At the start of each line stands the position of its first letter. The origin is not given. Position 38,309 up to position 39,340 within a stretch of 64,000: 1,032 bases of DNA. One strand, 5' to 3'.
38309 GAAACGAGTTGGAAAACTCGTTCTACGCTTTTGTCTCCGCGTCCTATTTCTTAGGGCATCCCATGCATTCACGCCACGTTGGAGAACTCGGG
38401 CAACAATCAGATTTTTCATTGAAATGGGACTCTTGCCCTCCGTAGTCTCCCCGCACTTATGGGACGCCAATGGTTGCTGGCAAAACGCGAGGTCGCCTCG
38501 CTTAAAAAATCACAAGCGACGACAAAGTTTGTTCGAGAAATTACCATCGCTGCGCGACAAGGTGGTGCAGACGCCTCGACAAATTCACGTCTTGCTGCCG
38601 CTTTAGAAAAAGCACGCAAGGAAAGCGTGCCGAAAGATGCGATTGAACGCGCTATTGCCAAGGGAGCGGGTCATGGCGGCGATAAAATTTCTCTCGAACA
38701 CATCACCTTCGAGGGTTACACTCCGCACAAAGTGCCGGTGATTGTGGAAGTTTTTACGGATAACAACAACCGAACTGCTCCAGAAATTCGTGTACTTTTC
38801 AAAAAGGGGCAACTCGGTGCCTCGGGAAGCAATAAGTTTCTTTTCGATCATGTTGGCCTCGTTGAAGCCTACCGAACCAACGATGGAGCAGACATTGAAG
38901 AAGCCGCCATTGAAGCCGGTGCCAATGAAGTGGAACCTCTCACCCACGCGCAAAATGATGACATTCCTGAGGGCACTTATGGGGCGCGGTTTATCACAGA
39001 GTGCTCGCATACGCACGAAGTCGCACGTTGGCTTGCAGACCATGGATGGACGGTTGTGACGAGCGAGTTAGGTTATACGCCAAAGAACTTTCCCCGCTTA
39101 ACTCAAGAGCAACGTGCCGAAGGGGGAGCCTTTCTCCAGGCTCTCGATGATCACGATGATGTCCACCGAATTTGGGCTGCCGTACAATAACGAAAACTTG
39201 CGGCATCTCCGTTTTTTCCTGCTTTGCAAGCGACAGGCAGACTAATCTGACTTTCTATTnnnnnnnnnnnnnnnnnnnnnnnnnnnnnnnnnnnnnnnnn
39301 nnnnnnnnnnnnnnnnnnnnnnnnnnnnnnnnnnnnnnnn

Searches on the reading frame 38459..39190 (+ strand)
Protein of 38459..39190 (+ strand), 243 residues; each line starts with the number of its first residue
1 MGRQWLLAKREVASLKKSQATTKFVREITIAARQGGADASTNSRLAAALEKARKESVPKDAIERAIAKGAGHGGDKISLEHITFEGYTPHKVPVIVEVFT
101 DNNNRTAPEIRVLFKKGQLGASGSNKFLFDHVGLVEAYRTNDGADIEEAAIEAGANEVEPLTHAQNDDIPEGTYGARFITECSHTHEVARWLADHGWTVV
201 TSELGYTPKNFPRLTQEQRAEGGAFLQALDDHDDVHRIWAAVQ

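Call 32: search_protein_families(library=pfam, proteins=[window:38459-39190:+], max_evalue=0.00001)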
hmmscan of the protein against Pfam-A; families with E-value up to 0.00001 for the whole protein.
window:38459-39190:+ (243 aa): 2 families
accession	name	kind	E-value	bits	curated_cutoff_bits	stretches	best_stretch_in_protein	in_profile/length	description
PF01709.26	Transcrip_reg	-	2.1e-37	128.8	27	1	80-240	2-158/160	TACO1/YebC second and third domain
PF20772.2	TACO1_YebC_N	-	5.8e-22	78.4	36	1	9-71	9-72/73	TACO1/YebC protein N-terminal domain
